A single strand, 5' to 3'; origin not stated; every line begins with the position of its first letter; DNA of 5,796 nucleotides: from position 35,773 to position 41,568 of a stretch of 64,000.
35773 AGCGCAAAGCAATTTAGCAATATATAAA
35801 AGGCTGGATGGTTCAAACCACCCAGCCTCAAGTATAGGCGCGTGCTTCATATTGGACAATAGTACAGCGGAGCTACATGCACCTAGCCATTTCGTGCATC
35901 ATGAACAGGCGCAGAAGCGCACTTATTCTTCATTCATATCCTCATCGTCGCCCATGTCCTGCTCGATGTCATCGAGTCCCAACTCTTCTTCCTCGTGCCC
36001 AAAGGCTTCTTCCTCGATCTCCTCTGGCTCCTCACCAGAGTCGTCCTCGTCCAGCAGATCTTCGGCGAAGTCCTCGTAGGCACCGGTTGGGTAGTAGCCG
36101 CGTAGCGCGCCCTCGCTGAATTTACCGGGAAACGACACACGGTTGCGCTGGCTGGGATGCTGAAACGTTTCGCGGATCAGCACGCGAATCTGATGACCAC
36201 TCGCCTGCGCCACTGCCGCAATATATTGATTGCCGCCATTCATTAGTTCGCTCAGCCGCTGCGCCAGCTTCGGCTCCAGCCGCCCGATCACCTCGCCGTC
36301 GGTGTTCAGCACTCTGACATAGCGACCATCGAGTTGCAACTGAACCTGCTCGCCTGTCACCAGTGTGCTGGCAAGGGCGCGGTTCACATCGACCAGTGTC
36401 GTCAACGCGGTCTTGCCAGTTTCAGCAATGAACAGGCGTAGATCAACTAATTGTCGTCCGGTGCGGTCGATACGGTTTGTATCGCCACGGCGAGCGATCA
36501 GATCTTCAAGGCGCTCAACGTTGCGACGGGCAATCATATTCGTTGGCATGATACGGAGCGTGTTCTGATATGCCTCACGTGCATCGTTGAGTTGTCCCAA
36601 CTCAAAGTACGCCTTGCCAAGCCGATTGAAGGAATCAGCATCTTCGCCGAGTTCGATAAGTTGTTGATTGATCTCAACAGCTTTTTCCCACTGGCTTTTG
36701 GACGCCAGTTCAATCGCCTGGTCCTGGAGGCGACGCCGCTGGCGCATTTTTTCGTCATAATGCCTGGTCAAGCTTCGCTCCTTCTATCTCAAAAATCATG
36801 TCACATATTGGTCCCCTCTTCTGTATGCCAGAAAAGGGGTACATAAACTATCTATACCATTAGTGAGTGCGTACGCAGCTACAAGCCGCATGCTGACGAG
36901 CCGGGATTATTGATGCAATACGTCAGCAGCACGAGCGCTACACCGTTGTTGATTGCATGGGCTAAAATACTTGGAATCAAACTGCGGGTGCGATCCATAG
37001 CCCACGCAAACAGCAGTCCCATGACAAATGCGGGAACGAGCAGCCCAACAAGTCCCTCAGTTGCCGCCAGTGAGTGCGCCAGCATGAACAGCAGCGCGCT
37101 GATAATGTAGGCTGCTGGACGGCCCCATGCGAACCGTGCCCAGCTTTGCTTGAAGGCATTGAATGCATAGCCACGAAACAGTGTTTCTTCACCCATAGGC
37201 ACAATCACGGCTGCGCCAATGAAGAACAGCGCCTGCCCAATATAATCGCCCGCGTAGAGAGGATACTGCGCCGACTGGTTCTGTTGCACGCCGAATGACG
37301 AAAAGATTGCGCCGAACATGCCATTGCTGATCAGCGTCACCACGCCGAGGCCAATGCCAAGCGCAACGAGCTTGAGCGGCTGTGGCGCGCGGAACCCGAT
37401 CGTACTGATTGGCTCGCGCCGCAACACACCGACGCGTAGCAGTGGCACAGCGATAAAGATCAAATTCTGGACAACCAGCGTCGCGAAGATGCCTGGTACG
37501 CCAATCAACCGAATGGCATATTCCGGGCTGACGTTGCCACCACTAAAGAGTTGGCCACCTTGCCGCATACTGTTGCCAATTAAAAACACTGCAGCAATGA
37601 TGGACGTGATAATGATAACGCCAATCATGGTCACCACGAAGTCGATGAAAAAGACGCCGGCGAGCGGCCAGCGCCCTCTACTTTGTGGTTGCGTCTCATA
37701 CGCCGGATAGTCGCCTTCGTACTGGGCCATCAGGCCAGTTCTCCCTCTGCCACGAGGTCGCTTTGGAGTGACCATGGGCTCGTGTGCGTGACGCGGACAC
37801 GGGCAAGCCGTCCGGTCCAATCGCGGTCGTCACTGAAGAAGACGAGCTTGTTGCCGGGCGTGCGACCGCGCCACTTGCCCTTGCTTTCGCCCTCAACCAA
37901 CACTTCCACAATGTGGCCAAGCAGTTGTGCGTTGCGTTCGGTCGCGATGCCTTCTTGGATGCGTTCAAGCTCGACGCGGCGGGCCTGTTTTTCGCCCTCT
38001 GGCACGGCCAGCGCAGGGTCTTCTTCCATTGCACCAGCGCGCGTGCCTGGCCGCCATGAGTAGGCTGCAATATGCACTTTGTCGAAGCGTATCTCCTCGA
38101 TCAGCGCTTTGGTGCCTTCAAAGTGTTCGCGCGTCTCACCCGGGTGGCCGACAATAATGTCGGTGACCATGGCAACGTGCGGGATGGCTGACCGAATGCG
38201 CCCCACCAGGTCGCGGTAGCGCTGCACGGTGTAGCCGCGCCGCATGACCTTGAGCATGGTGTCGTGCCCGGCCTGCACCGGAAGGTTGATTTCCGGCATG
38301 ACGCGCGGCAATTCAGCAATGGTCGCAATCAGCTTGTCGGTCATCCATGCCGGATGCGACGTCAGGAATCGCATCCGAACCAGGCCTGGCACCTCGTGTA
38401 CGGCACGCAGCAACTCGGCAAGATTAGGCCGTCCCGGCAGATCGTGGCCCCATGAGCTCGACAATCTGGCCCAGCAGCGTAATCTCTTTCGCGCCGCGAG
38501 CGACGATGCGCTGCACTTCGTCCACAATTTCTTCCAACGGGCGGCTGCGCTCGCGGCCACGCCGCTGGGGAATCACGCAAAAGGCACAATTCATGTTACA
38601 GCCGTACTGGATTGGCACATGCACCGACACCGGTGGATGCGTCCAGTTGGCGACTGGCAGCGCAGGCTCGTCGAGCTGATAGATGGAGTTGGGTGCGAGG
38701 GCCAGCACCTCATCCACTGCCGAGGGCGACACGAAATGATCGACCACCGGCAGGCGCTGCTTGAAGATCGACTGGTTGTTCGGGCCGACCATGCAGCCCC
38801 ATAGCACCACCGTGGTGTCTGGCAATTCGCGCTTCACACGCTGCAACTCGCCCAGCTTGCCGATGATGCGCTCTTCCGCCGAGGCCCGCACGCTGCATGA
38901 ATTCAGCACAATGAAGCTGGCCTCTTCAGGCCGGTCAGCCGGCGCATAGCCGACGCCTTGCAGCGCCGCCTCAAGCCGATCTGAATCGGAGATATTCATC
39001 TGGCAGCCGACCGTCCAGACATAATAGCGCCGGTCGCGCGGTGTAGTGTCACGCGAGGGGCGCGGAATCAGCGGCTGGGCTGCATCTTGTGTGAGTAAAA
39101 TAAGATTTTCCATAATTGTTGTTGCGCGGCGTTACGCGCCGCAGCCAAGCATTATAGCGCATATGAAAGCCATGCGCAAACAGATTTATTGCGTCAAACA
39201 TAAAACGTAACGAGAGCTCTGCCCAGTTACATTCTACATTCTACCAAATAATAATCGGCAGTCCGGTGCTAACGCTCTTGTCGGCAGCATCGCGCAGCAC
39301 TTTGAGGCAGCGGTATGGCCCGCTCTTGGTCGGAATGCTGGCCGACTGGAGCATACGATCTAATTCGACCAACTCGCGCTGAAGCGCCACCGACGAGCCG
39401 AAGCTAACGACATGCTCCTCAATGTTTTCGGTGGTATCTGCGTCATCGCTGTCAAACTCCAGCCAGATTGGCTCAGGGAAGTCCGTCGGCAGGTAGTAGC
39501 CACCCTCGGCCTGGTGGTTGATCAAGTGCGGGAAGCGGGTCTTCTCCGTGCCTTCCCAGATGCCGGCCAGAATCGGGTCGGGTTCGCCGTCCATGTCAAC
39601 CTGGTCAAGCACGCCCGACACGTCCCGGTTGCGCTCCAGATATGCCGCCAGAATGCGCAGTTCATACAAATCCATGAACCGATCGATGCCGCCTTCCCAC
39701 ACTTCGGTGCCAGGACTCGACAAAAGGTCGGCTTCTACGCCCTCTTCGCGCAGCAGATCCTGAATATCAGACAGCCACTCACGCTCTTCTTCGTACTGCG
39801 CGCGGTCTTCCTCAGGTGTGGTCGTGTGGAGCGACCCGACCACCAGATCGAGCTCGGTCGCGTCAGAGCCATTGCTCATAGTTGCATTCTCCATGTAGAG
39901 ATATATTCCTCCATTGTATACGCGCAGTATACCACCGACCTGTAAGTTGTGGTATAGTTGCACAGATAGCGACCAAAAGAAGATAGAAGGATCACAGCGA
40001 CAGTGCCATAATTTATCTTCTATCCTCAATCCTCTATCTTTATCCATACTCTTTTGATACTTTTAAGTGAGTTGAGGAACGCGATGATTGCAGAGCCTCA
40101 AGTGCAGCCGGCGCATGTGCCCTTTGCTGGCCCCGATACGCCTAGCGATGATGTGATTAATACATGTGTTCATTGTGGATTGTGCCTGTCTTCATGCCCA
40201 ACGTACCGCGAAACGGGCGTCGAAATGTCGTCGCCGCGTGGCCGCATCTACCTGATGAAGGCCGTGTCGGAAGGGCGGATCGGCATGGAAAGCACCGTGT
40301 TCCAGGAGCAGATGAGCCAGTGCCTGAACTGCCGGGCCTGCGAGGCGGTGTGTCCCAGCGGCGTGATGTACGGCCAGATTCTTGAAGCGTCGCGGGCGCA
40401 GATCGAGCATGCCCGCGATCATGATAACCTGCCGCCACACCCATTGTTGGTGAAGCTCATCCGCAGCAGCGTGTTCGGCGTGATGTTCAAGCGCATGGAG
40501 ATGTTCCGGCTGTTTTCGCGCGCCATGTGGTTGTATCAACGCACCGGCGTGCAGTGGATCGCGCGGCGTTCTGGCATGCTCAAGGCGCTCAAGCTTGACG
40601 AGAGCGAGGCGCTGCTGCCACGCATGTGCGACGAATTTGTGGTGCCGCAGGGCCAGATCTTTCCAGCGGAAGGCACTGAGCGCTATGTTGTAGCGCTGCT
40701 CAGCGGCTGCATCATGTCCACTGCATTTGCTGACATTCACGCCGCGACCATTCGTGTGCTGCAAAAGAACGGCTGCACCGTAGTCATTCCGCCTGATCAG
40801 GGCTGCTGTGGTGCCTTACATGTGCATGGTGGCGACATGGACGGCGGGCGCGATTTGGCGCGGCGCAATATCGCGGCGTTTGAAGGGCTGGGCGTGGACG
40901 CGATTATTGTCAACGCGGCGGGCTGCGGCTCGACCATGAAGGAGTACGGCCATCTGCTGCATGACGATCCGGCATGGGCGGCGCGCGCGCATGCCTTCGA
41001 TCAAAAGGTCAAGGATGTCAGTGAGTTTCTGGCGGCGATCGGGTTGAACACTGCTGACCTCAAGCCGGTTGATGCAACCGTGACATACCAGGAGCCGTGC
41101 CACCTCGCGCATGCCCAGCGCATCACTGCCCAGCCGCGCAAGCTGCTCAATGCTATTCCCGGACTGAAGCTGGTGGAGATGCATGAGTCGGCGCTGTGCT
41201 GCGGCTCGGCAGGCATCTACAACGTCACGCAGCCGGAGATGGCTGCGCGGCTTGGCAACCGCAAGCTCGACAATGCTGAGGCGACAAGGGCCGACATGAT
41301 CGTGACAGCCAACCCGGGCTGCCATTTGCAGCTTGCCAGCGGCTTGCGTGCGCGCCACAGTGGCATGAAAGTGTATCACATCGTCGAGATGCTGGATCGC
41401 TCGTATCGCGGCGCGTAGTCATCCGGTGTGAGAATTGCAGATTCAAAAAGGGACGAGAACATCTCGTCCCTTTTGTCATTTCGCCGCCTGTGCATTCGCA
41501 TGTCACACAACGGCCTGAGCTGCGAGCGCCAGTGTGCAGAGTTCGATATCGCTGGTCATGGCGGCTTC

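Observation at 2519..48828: Window-wide family of heptanucleotide-repeat hairpin elements, in genes as well as between them (overview)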

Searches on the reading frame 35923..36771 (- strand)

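Call 86: search_protein_families(library=pfam, max_evalue=0.00001, proteins=[window:35923-36771:-])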
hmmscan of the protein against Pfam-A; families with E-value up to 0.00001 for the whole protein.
window:35923-36771:- (282 aa): 3 families
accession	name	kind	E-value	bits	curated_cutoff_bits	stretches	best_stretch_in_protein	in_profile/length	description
PF00515.34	TPR_1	-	2.2e-07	30.9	27.8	1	45-78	1-34/34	Tetratricopeptide repeat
PF07719.23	TPR_2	-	3.7e-07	30.2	27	1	45-78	1-34/34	Tetratricopeptide repeat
PF13414.12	TPR_11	-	1.5e-06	28.2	26.8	0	52-82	1-31/42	TPR repeat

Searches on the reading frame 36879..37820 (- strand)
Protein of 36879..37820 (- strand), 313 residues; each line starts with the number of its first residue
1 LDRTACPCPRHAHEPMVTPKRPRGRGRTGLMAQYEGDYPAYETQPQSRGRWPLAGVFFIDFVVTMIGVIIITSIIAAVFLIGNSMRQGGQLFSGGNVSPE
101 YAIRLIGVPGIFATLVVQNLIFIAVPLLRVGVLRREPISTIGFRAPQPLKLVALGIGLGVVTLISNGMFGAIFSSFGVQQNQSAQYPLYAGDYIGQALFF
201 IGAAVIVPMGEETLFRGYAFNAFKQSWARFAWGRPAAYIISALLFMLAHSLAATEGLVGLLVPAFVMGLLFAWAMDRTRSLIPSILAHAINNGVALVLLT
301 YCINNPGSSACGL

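Call 86: search_protein_families(library=pfam, max_evalue=0.00001, proteins=[window:36879-37820:-])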
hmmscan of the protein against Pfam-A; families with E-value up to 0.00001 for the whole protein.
window:36879-37820:- (313 aa): 1 family
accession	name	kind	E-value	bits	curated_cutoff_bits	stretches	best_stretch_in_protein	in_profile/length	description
PF02517.21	Rce1-like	-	2.6e-21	76.2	22.4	1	196-293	4-92/93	Type II CAAX prenyl endopeptidase Rce1-like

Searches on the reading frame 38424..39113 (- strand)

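Call 86: search_protein_families(library=pfam, max_evalue=0.00001, proteins=[window:38424-39113:-])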
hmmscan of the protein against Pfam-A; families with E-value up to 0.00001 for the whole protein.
window:38424-39113:- (229 aa): 2 families
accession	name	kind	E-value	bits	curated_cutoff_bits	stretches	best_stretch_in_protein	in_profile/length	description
PF00919.26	UPF0004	-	3.2e-23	82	27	1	29-127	1-96/98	Uncharacterized protein family UPF0004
PF04055.27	Radical_SAM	-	2.4e-10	41.3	29.5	1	167-216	2-54/166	Radical SAM superfamily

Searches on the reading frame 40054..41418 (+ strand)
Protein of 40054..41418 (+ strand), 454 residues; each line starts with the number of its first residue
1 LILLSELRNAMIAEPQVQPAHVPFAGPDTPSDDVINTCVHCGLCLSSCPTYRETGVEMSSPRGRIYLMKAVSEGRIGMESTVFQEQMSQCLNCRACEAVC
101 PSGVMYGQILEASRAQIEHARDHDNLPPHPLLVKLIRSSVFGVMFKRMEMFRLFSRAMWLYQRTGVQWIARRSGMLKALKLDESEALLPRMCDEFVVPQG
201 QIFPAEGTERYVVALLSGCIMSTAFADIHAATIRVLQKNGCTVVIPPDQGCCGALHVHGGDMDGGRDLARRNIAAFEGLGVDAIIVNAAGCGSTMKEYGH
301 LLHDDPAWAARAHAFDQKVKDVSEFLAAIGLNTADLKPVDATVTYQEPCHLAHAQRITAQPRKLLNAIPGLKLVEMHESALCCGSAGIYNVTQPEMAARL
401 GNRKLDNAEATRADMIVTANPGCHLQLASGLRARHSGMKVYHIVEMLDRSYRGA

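Call 8: search_protein_families(library=pfam, proteins=[window:40054-41418:+])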
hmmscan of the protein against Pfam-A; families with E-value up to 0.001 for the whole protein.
window:40054-41418:+ (454 aa): 13 families
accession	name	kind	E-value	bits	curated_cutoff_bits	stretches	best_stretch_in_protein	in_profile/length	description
PF02754.22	CCG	-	1.4e-39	134.5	20.6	2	343-427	1-84/85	Cysteine-rich domain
PF13183.11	Fer4_8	-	1.4e-13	51.6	27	1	36-104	3-68/68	4Fe-4S dicluster domain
PF13534.11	Fer4_17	-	1.6e-10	41.8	22.2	1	38-104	2-60/61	4Fe-4S dicluster domain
PF12838.12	Fer4_7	-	4.9e-10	40.2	27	1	37-104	1-52/52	4Fe-4S dicluster domain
PF12837.12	Fer4_6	-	1.5e-07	31.5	25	1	86-104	5-23/24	4Fe-4S binding domain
PF13237.11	Fer4_10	-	7.4e-07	29.4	25.5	1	36-101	7-53/53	4Fe-4S dicluster domain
PF13484.11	Fer4_16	-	2.7e-06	28.5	30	1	38-102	2-65/66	4Fe-4S double cluster binding domain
PF00037.32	Fer4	-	3.9e-06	26.9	21.1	0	88-104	6-22/24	4Fe-4S binding domain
PF13187.11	Fer4_9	-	4e-06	27.2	27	1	38-104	2-51/52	4Fe-4S dicluster domain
PF12797.12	Fer4_2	-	1.9e-05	24.8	24.5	0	36-50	8-22/22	4Fe-4S binding domain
PF14697.11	Fer4_21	-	2.5e-05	24.8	35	0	37-50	40-53/59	4Fe-4S dicluster domain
PF12800.12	Fer4_4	-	2.9e-05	24.5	24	0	36-51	2-17/17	4Fe-4S binding domain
PF12798.12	Fer4_3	-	0.00025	22.1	27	0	38-50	1-13/15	4Fe-4S binding domain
